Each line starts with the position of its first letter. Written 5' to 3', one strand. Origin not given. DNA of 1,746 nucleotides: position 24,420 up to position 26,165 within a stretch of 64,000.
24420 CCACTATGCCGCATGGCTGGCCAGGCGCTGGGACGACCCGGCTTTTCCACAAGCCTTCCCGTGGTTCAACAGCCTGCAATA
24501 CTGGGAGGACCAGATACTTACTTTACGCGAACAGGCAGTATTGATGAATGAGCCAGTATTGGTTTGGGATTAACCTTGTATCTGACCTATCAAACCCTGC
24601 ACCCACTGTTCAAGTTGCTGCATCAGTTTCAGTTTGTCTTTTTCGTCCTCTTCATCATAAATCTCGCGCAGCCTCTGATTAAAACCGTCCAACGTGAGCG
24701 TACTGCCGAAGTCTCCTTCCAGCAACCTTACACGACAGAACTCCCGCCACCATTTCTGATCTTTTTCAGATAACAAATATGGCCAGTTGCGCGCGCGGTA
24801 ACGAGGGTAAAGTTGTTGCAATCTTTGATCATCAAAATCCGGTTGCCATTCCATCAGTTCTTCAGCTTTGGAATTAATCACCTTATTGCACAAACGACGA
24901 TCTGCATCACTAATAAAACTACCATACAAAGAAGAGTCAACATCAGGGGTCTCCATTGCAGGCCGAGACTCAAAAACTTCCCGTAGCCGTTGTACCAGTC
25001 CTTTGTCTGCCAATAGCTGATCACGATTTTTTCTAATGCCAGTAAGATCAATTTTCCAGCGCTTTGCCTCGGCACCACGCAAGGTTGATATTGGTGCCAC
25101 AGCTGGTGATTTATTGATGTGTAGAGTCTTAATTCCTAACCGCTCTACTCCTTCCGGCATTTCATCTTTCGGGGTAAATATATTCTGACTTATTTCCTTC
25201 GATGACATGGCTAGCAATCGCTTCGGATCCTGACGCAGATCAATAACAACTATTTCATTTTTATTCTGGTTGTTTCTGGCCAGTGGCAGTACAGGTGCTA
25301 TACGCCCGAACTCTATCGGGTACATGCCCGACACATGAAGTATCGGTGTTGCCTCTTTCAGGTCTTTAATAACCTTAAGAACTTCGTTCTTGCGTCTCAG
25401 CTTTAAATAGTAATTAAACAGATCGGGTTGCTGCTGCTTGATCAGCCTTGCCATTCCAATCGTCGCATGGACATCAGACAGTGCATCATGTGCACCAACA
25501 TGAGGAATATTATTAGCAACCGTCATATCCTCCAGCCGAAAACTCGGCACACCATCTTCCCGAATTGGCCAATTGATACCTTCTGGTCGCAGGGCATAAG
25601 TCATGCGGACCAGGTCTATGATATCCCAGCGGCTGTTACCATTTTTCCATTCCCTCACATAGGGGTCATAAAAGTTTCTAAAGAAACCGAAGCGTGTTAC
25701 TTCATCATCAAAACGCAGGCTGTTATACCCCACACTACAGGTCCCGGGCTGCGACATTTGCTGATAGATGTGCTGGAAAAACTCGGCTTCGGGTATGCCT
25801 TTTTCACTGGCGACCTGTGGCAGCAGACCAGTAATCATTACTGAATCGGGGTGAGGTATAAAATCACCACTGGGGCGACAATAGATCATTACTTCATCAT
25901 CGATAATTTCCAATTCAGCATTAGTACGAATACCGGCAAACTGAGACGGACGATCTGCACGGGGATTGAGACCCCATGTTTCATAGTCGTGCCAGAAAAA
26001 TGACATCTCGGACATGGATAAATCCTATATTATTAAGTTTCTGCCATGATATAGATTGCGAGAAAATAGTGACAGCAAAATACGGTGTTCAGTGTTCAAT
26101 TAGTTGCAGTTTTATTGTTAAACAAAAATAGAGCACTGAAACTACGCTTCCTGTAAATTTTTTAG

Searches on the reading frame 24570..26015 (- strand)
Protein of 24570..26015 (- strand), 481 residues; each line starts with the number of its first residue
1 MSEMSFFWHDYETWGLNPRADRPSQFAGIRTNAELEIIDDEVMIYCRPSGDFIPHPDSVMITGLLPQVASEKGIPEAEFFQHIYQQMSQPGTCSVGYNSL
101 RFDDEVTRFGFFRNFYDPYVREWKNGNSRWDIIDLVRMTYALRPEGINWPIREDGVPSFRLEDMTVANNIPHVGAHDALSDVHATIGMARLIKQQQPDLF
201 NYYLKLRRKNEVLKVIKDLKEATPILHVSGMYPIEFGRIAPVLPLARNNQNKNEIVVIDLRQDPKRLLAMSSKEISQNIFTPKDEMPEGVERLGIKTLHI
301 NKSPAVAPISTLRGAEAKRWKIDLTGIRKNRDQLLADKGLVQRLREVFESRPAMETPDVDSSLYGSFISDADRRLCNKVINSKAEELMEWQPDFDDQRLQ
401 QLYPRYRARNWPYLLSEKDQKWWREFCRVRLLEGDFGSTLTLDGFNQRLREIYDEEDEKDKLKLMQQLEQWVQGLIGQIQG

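Call 49: search_protein_families(library=ncbifam, proteins=[window:24570-26015:-], max_evalue=1e-10)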
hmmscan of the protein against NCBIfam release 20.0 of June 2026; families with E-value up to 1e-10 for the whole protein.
window:24570-26015:- (481 aa): 1 family
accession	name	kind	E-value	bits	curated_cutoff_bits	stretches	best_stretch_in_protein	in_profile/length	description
NF008746.0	PRK11779.1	equivalog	6.7e-188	625.2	260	1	2-476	5-474/477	exodeoxyribonuclease I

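Call 54: find_homologous_proteins(query=window:24570-26012:-, max_evalue=1e-50)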
Query window:24570-26012:- (480 aa): 8000 proteins with E <= 1e-50 among 8000 candidates; the best 120 are listed.
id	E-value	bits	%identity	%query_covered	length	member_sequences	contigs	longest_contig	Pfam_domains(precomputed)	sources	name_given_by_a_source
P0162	0.0e+0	1114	100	100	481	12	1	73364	PF00929.32,PF08411.16,PF26016.1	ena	-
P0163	0.0e+0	1059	94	100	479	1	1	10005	PF00929.32,PF08411.16,PF26016.1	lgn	-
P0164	0.0e+0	1039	92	100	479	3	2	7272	PF00929.32,PF08411.16,PF26016.1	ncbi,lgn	-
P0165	3.3e-292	988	86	100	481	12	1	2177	PF00929.32,PF08411.16,PF26016.1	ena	-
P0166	1.9e-286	969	85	100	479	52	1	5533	PF00929.32,PF08411.16,PF26016.1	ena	-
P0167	9.6e-285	963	84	100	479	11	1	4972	PF00929.32,PF08411.16,PF26016.1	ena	-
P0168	1.2e-281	953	82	100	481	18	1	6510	PF00929.32,PF08411.16,PF26016.1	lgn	-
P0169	6.4e-281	950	83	100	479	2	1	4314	PF00929.32,PF08411.16,PF26016.1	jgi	jgi:exodeoxyribonuclease-1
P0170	1.8e-274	929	80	100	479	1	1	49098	PF00929.32,PF08411.16,PF26016.1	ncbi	-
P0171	2.1e-268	909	78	99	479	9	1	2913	PF00929.32,PF08411.16,PF26016.1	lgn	-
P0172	8.2e-260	881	75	100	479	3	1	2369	PF00929.32,PF08411.16,PF26016.1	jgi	jgi:exodeoxyribonuclease-1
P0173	3.2e-255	866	75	99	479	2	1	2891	PF00929.32,PF08411.16,PF26016.1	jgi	jgi:exodeoxyribonuclease-1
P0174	1.6e-216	738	64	99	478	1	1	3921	PF00929.32,PF08411.16,PF26016.1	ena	-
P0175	2.7e-215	734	87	75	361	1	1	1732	PF00929.32,PF08411.16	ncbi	-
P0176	4.7e-214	730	65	99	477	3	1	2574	PF00929.32,PF08411.16,PF26016.1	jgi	-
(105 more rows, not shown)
